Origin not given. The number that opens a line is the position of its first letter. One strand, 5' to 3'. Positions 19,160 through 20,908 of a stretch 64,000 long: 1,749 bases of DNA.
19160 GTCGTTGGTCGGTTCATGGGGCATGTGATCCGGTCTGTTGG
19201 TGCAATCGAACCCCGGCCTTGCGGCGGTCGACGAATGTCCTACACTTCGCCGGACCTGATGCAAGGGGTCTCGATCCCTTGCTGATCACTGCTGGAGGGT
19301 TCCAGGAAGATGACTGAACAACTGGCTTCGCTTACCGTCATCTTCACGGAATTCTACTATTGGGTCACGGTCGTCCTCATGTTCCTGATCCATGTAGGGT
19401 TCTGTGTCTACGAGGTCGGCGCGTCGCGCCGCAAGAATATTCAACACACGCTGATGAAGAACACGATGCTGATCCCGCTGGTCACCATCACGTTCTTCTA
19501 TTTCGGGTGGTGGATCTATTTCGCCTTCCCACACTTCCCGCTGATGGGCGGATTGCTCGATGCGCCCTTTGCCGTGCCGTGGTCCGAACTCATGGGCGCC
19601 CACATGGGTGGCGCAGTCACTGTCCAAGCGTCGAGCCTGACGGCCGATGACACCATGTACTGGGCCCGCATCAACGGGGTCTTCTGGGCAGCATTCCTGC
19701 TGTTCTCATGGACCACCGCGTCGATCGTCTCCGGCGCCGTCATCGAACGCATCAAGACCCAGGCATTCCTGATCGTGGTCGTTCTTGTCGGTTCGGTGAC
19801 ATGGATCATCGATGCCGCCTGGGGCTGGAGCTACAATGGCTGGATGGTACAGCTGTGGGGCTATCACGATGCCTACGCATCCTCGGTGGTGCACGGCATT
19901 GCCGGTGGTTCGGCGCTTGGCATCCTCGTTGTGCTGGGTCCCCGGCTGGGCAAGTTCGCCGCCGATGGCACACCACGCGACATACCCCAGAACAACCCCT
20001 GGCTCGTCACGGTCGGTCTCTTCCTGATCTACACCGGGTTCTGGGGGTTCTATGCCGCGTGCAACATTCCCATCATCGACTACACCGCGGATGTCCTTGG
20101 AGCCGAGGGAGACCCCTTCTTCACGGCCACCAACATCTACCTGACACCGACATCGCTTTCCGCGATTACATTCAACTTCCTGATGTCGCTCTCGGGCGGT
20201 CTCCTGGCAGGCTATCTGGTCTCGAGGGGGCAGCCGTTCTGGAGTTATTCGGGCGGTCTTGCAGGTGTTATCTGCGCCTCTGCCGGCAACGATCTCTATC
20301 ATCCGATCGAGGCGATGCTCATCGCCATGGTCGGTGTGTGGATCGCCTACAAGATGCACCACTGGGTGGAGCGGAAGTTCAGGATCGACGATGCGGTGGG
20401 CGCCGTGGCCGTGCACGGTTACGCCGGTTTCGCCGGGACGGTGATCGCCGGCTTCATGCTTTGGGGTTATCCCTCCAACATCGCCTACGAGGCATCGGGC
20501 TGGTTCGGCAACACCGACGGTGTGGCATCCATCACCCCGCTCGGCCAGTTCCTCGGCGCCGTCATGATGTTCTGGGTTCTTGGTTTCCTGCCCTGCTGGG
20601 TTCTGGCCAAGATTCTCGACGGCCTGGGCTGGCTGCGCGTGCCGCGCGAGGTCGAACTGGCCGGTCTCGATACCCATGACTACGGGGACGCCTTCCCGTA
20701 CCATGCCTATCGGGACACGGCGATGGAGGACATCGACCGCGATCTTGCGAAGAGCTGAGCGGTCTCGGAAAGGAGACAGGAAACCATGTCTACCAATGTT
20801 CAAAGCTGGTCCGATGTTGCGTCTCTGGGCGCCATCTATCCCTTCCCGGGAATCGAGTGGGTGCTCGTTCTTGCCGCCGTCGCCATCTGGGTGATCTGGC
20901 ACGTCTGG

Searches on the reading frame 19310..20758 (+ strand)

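Call 15: search_protein_families(library=pfam, proteins=[window:19310-20758:+], max_evalue=0.01)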
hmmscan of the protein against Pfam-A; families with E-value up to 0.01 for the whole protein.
window:19310-20758:+ (482 aa): 1 family
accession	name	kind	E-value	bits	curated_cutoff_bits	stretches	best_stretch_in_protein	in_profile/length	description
PF00909.26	Ammonium_transp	-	1.5e-51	175.9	23.2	1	18-460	5-396/399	Ammonium Transporter Family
